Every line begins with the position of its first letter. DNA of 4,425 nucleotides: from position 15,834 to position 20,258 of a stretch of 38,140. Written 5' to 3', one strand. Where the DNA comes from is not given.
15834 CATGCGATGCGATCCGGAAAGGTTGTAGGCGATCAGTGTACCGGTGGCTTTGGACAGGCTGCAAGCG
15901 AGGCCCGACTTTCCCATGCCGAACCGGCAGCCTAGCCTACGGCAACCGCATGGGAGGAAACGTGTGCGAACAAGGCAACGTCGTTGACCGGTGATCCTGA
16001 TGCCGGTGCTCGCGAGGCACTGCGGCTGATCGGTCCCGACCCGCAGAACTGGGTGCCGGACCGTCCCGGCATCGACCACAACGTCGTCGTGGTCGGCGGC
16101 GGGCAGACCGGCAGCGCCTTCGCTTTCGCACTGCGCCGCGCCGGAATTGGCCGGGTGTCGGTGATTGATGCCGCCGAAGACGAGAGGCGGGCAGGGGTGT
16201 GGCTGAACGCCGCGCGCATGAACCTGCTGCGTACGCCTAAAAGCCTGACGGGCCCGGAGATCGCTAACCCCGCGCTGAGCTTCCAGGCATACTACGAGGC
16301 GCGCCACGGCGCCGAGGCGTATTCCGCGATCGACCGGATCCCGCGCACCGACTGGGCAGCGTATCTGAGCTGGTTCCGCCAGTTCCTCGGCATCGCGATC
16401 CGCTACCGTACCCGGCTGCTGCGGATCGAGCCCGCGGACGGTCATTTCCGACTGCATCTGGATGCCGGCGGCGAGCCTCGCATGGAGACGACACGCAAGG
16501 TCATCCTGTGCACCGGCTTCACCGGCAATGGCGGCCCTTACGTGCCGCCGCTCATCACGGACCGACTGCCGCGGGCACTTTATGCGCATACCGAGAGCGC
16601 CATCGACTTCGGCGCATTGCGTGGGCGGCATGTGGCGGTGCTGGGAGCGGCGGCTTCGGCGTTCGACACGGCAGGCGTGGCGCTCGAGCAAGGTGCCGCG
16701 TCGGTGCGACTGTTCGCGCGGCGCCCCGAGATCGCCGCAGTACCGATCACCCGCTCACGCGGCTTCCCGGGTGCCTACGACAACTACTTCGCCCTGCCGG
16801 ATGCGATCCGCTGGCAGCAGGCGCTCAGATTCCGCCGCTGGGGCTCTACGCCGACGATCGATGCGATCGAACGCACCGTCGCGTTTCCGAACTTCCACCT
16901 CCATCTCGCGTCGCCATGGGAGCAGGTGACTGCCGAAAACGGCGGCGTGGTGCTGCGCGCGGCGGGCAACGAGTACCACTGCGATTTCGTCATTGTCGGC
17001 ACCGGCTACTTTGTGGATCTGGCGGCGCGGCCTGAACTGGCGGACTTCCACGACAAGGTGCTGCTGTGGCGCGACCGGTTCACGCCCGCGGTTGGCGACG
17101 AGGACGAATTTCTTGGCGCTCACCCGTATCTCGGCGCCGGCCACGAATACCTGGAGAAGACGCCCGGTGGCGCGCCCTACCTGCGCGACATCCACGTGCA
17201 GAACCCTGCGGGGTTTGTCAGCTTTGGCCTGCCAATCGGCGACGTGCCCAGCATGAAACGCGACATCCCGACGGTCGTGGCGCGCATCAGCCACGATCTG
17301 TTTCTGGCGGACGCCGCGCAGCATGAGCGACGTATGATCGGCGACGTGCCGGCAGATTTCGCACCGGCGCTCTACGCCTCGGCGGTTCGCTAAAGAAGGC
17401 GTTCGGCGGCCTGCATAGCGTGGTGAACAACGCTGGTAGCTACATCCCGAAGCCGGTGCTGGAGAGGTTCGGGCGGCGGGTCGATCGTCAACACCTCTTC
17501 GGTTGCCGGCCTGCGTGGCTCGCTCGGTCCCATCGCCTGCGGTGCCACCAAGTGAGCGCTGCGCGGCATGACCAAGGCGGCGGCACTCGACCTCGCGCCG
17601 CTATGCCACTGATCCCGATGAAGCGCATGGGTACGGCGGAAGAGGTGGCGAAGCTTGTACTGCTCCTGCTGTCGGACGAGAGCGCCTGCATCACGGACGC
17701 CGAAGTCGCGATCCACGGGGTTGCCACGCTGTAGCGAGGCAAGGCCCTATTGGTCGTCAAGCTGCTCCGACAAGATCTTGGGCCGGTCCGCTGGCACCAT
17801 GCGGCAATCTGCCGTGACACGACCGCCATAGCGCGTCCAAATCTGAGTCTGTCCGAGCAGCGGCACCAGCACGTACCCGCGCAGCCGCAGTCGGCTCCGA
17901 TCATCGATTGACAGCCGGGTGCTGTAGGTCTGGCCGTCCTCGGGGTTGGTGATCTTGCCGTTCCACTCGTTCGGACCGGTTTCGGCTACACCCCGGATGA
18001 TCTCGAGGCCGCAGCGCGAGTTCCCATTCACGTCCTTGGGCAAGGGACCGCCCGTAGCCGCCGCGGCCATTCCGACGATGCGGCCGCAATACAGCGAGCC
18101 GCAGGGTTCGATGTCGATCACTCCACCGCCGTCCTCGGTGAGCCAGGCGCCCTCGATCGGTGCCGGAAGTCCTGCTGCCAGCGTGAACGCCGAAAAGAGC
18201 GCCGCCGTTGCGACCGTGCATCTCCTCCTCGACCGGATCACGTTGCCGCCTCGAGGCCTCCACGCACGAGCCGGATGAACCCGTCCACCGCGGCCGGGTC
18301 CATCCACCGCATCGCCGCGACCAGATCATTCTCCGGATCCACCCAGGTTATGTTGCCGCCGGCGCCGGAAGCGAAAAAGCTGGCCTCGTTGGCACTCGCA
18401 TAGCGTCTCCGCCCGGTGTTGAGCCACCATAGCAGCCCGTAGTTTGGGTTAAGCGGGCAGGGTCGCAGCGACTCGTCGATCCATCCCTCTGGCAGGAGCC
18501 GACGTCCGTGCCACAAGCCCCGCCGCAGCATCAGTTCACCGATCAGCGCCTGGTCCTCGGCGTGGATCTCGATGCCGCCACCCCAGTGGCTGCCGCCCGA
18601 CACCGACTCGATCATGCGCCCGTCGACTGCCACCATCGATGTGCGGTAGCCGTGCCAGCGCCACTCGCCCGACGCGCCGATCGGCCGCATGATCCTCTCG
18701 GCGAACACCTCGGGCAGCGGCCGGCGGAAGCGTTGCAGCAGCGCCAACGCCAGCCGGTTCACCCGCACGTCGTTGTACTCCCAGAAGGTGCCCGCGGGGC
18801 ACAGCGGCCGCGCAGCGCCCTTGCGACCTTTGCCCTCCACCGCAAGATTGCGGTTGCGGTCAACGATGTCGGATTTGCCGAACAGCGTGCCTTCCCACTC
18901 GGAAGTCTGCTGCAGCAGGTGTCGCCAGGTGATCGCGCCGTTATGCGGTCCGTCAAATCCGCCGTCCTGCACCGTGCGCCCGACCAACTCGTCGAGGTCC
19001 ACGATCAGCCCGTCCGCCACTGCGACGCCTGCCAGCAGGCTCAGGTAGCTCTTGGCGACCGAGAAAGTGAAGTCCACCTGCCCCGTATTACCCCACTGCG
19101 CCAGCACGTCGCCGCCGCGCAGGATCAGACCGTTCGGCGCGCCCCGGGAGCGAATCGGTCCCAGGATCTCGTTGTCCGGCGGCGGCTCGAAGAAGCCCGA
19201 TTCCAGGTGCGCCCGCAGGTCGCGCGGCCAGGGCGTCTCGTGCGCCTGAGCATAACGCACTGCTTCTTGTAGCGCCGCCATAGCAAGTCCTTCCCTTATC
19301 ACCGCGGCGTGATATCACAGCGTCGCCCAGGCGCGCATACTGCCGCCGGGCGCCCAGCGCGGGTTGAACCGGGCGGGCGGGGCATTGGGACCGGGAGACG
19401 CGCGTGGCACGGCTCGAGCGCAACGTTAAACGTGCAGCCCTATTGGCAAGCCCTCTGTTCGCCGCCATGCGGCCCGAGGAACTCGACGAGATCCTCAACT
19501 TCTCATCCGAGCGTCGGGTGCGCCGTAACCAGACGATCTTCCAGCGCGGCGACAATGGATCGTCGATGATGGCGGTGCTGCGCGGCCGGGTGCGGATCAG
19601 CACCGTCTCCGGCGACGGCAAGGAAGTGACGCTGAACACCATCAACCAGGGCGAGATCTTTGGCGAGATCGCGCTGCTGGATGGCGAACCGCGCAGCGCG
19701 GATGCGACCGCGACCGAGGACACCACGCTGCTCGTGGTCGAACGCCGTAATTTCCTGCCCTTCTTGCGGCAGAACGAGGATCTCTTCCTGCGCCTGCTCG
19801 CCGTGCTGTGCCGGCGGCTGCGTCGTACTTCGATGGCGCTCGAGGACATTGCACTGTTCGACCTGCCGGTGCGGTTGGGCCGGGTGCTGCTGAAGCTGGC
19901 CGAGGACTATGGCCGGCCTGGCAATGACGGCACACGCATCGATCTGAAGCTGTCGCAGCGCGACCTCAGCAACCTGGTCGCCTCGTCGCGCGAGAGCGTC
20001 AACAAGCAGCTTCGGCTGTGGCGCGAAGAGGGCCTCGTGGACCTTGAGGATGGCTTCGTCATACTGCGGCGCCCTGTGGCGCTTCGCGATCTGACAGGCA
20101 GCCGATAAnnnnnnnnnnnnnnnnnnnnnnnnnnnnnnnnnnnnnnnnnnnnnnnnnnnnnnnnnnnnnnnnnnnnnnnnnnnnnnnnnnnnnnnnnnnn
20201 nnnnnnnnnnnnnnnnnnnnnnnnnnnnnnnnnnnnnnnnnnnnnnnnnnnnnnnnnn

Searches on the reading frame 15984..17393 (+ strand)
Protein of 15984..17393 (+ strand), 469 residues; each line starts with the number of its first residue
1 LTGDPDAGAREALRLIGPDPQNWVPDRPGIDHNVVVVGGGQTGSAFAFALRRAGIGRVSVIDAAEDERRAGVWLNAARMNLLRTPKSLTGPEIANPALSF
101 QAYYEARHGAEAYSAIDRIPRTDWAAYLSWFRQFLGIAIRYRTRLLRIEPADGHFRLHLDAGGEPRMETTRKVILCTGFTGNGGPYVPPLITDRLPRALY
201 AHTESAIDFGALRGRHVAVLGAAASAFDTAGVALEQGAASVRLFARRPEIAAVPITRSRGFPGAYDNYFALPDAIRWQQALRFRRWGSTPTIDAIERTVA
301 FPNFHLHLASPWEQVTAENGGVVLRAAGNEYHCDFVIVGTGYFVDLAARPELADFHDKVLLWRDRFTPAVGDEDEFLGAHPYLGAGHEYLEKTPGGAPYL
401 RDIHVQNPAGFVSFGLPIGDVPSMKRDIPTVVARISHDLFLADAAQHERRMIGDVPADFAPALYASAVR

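Call 75: search_protein_families(library=pfam, proteins=[window:15984-17393:+], max_evalue=0.0001)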
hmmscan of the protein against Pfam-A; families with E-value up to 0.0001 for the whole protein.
window:15984-17393:+ (469 aa): 5 families
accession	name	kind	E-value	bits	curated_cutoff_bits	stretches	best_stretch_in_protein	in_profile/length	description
PF13738.12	Pyr_redox_3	-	1.1e-12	48.2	30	1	35-251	1-200/305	Pyridine nucleotide-disulphide oxidoreductase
PF13454.12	NAD_binding_9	-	1.4e-11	45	21.8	1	35-179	1-154/155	FAD-NAD(P)-binding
PF13434.12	Lys_Orn_oxgnase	-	7.8e-10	38.8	21.3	1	118-272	91-250/339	L-lysine 6-monooxygenase/L-ornithine 5-monooxygenase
PF07992.20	Pyr_redox_2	-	1.4e-09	38.2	26.1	1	33-251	2-178/291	Pyridine nucleotide-disulphide oxidoreductase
PF01266.30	DAO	-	7.7e-07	29.4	27.9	0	34-66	2-33/353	FAD dependent oxidoreductase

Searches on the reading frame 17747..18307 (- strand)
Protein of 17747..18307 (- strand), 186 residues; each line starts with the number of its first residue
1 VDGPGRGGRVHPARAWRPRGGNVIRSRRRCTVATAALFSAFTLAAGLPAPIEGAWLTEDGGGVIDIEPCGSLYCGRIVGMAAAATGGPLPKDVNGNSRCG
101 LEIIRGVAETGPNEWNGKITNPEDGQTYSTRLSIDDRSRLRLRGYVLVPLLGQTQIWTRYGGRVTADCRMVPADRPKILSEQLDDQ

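Call 75: search_protein_families(library=pfam, proteins=[window:17747-18307:-], max_evalue=0.0001)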
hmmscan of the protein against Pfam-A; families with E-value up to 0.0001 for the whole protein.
window:17747-18307:- (186 aa): 1 family
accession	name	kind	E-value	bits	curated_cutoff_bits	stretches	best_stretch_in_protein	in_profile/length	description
PF09917.15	DUF2147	-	2.1e-26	93.2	27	1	53-159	1-112/112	Uncharacterized protein conserved in bacteria (DUF2147)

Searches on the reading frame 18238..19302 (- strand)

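Call 75: search_protein_families(library=pfam, proteins=[window:18238-19302:-], max_evalue=0.0001)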
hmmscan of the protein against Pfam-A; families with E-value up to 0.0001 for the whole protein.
window:18238-19302:- (354 aa): 1 family
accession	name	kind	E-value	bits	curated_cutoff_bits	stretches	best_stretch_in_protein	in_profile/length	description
PF00144.29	Beta-lactamase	-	1.3e-13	51.2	27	1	80-331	53-306/329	Beta-lactamase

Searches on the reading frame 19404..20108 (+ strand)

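Call 75: search_protein_families(library=pfam, proteins=[window:19404-20108:+], max_evalue=0.0001)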
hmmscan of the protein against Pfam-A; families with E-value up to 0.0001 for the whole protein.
window:19404-20108:+ (234 aa): 2 families
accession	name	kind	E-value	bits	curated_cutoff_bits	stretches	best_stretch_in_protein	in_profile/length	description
PF00027.35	cNMP_binding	-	8e-26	90.3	27.5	1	37-124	2-89/89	Cyclic nucleotide-binding domain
PF13545.12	HTH_Crp_2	-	3.8e-14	52.9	27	1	157-229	2-69/70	Crp-like helix-turn-helix domain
